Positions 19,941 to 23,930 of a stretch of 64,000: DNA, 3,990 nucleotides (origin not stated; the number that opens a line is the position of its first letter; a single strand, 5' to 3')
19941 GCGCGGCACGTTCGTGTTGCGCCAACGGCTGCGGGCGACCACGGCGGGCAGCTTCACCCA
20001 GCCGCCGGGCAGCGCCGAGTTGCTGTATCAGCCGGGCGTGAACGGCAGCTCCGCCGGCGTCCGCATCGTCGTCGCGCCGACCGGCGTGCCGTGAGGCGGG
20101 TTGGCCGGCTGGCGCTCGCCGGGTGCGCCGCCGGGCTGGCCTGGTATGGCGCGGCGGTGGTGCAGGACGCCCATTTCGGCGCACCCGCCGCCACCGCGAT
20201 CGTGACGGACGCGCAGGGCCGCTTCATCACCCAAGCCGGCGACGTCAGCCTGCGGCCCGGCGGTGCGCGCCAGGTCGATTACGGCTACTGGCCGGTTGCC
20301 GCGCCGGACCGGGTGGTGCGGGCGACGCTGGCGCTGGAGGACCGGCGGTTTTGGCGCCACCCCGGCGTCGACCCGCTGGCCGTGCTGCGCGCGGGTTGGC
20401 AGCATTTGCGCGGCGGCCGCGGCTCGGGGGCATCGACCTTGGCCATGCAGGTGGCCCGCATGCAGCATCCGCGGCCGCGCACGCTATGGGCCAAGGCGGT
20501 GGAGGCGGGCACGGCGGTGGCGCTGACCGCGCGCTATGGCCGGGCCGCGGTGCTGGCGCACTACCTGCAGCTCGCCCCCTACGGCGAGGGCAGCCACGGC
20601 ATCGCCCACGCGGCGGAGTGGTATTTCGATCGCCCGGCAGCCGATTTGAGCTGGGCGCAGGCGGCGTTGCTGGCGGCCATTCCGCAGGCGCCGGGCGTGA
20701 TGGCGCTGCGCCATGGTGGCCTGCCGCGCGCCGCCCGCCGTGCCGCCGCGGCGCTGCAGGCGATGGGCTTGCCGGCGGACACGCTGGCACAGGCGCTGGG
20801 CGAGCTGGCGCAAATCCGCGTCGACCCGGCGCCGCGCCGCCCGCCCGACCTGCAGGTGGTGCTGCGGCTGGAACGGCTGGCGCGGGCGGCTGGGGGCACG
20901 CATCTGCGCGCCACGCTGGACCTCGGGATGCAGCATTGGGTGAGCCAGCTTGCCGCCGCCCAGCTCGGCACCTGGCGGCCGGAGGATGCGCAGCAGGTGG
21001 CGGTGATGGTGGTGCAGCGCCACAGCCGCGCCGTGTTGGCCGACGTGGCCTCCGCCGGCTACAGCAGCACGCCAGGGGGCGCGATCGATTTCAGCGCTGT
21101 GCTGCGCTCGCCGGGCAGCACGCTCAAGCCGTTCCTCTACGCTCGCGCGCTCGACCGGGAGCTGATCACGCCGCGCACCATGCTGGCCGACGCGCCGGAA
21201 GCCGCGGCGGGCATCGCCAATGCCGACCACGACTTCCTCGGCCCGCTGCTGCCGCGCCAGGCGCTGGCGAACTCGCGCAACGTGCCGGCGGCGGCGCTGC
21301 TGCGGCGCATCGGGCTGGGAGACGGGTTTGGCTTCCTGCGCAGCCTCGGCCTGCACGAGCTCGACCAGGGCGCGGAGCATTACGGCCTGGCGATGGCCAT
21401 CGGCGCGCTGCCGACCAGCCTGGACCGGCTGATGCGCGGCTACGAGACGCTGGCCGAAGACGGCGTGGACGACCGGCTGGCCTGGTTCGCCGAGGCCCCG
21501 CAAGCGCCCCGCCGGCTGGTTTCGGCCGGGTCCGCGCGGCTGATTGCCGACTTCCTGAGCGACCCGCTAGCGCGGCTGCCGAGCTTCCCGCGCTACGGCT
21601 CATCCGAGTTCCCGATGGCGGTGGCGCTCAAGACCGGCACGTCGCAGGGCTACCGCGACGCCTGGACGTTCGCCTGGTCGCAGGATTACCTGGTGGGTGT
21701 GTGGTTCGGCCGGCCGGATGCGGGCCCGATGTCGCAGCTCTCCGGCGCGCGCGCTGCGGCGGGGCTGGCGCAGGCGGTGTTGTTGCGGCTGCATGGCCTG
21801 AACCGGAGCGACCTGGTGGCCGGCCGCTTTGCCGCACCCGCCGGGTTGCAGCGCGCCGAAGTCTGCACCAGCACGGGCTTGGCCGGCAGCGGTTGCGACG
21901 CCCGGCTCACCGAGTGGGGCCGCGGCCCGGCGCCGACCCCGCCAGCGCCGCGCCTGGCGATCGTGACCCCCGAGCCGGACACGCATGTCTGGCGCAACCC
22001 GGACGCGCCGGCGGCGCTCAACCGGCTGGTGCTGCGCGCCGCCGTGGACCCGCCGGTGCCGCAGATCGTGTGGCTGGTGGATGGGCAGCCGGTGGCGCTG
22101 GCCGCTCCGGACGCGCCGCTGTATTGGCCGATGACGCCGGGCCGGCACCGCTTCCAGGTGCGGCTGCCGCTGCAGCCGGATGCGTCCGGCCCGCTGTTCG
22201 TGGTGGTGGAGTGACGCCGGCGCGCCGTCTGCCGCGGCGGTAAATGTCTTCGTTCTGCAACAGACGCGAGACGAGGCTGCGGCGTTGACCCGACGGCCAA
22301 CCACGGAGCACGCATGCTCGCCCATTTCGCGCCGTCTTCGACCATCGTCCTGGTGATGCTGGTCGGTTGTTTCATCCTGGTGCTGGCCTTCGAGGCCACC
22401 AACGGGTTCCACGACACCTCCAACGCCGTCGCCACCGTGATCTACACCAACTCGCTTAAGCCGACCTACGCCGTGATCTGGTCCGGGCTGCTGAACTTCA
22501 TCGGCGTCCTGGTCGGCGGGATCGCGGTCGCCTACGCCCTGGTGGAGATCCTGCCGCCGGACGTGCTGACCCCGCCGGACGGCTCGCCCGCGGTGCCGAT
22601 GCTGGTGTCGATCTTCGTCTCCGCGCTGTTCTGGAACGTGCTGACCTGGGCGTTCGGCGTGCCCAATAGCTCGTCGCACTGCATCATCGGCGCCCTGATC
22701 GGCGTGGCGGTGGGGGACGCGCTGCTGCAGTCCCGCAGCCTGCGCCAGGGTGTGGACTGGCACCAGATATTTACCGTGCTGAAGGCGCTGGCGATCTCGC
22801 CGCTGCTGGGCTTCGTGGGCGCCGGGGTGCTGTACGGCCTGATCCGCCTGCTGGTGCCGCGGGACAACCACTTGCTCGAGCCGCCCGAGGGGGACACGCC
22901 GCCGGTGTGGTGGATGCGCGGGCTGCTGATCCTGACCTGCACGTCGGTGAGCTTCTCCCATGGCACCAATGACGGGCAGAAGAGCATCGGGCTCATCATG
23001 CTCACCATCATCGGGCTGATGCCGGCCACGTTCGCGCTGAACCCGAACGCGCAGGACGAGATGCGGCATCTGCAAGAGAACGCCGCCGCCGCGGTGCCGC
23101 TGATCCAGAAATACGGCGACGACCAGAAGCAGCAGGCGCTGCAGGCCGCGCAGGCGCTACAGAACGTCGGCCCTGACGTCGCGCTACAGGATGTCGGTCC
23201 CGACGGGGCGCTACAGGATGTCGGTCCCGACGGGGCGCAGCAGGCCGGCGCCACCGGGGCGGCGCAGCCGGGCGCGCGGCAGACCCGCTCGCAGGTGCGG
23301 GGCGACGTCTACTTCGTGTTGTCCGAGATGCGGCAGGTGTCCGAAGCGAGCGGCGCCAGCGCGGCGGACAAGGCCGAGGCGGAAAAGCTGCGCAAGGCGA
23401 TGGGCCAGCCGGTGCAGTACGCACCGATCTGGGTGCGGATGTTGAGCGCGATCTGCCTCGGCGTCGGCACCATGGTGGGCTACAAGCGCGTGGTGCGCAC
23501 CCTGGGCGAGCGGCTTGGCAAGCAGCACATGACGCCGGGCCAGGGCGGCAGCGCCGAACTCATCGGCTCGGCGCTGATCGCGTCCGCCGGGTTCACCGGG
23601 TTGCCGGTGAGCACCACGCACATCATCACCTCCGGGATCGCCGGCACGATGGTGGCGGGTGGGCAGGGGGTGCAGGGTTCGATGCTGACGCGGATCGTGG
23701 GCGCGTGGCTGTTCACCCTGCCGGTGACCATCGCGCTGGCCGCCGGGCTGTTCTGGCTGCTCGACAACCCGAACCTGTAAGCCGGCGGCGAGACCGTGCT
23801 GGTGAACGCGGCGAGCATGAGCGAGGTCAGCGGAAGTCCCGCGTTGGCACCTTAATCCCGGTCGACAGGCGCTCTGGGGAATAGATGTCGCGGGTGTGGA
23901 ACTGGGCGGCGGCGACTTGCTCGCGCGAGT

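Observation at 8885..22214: Translationally coupled envelope operon: giant DUF1311-headed repeat protein + Cys-free alpha-2-macroglobulin + PBP1C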

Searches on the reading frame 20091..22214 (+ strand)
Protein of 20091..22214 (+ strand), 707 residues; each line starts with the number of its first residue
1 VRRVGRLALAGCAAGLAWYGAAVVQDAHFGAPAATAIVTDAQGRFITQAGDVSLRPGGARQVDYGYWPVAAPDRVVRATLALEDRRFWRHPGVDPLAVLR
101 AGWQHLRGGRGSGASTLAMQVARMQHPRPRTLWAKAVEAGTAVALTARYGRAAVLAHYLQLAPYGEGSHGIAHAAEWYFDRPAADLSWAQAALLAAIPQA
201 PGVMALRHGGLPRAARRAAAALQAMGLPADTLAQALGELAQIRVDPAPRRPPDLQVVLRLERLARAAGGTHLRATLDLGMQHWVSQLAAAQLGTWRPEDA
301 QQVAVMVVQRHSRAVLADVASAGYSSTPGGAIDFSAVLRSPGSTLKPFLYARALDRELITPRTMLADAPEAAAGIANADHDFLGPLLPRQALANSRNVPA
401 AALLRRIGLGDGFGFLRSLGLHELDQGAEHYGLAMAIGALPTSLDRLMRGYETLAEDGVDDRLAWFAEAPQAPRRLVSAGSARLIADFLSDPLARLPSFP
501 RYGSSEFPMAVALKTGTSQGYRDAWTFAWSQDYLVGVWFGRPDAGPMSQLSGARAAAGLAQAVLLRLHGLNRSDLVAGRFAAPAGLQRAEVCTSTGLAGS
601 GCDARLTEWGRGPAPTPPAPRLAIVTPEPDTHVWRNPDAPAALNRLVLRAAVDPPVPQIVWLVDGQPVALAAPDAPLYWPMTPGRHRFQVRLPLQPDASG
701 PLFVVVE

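Call 9: search_protein_families(library=pfam, proteins=[window:20091-22214:+], max_evalue=0.01)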
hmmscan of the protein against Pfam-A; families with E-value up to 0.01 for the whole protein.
window:20091-22214:+ (707 aa): 3 families
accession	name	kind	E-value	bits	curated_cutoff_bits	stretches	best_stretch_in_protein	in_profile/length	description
PF00912.28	Transgly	-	1.2e-41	142.5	27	1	71-225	22-177/178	Transglycosylase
PF06832.18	BiPBP_C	-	8.4e-11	42.1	26.8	1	619-690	9-78/90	Penicillin-Binding Protein C-terminus Family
PF00905.27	Transpeptidase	-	4.9e-09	36.3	22.1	1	339-522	40-246/299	Penicillin binding protein transpeptidase domain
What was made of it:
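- On PBP1C (TIGR02073): Pfam PF00912, PF00905 and PF06832 (call 9).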

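Call 10: search_protein_families(library=ncbifam, proteins=[window:20091-22214:+], max_evalue=0.01)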
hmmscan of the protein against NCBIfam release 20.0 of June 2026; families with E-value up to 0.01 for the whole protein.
window:20091-22214:+ (707 aa): 13 families
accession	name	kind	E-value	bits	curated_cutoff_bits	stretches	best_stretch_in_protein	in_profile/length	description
TIGR02073.1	PBP_1c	equivalog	5.6e-127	425.3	494.2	1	71-605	41-575/728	penicillin-binding protein 1C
NF008414.0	PRK11240.1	equivalog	2.5e-80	270.6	1121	1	74-606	75-608/774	peptidoglycan glycosyltransferase PbpC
TIGR02074.1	PBP_1a_fam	subfamily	1.6e-69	235.2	508.75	1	72-562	11-527/535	PBP1A family penicillin-binding protein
NF051885.1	tranpepglycosPbpC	equivalog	1.5e-57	195.6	900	1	71-568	83-594/632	multimodular transpeptidase-transglycosylase PbpC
TIGR02071.1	PBP_1b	equivalog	3.5e-31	108.1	717.75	2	72-199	156-289/729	penicillin-binding protein 1B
NF008643.0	PRK11636.1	equivalog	8.3e-30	103.7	1263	2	71-222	74-226/850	peptidoglycan glycosyltransferase/peptidoglycan DD-transpeptidase MrcA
NF038272.1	strep_PBP1A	exception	2.4e-29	102.2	1075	2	72-202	78-212/658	penicillin-binding protein PBP1A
NF038274.1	strep_PBP1B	exception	6.7e-28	97.4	1225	2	73-203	92-229/745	penicillin-binding protein PBP1B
NF038276.1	strep_PBP2A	exception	6.3e-23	80.9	1100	2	73-225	106-255/716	penicillin-binding protein PBP2A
NF007061.0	PRK09506.1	equivalog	2.2e-22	78.7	1120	2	71-196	219-350/825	bifunctional glycosyl transferase/transpeptidase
TIGR02070.1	mono_pep_trsgly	equivalog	8.5e-18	64.7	182.65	1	73-225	65-218/224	monofunctional biosynthetic peptidoglycan transglycosylase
NF011423.0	PRK14850.1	equivalog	4.2e-14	51.9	1275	1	72-196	166-296/764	penicillin-binding protein 1b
NF010008.0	PRK13481.1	equivalog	1.1e-09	38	270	1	72-203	89-228/269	glycosyltransferase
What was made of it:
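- On PBP1C (TIGR02073): It is still by far the best-scoring model, E 5.6e-127 (call 10).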

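Call 53: search_protein_families(library=padloc, proteins=[window:20091-22211:+], max_evalue=0.01)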
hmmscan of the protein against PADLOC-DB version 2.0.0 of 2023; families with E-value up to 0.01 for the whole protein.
window:20091-22211:+ (707 aa): 0 families

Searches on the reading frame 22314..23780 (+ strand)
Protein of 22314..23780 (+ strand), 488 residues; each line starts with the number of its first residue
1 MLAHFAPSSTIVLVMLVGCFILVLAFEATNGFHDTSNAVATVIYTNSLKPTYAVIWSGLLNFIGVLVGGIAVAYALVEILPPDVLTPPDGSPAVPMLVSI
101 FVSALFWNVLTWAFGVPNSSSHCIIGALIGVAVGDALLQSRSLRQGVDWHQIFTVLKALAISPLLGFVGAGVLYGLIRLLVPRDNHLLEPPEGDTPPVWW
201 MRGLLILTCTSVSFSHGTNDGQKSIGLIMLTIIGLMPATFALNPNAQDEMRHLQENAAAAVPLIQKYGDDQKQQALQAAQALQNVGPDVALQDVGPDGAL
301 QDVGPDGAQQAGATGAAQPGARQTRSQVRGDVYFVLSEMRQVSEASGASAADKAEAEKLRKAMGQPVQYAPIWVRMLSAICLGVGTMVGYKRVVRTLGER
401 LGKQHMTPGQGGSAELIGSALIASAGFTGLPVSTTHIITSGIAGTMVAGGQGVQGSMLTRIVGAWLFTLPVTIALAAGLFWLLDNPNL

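Call 35: search_protein_families(library=pfam, proteins=[window:22314-23780:+], max_evalue=0.001)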
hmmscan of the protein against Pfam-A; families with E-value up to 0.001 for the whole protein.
window:22314-23780:+ (488 aa): 1 family
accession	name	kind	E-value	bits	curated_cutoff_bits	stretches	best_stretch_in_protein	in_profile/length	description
PF01384.25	PHO4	-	5.5e-79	266.1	33.7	1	30-476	1-350/350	Phosphate transporter family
